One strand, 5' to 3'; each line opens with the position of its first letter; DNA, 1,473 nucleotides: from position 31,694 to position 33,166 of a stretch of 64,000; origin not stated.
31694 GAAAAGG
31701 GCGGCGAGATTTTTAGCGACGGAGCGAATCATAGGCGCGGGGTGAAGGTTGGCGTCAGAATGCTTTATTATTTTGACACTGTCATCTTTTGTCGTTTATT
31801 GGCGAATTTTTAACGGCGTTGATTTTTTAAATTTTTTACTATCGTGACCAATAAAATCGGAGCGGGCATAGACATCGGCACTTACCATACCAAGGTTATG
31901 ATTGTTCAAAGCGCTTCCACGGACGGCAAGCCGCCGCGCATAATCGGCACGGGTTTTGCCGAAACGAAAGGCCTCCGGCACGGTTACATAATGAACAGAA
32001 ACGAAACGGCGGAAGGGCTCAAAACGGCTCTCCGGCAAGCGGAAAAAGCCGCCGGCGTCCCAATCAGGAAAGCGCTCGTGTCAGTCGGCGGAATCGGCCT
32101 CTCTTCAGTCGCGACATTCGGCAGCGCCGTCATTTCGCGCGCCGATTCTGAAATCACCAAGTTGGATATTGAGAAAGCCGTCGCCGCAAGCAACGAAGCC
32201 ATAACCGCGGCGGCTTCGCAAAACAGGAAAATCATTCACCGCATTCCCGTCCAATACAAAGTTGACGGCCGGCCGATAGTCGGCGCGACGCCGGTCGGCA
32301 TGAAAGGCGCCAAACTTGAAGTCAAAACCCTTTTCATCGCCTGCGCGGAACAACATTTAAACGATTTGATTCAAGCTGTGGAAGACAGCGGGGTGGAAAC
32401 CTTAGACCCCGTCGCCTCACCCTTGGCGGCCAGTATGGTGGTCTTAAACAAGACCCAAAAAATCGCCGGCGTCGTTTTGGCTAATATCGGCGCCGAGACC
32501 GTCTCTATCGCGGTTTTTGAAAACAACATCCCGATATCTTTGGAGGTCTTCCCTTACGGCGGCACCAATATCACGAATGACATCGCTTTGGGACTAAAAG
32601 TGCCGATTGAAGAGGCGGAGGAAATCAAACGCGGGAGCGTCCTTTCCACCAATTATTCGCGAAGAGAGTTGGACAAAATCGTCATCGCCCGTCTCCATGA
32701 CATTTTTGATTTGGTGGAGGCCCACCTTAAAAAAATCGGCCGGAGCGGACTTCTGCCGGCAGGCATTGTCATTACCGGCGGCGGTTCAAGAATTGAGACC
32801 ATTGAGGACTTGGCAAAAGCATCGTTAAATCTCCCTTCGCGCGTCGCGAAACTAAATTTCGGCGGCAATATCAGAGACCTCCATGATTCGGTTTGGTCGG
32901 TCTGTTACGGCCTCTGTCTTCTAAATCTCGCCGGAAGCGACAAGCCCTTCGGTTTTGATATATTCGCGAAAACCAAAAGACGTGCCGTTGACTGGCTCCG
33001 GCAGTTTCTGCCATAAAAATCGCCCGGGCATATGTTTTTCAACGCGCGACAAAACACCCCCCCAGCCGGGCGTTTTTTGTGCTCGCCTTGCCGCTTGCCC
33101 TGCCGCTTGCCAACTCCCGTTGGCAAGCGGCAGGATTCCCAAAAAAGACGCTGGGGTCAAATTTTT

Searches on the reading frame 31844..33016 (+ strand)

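Call 33: search_protein_families(library=pfam, proteins=[window:31844-33016:+])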
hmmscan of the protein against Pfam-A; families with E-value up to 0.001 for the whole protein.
window:31844-33016:+ (390 aa): 3 families
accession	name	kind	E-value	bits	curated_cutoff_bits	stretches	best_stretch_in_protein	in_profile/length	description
PF14450.12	FtsA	-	1.2e-25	90.8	31.8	2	211-338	1-113/127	Cell division protein FtsA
PF02491.25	SHS2_FTSA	-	1.2e-12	48.5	25.4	1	93-165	11-78/79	SHS2 domain inserted in FTSA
PF11104.14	PilM_2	-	2.7e-10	40.2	27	1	159-337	125-307/340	Type IV pilus assembly protein PilM;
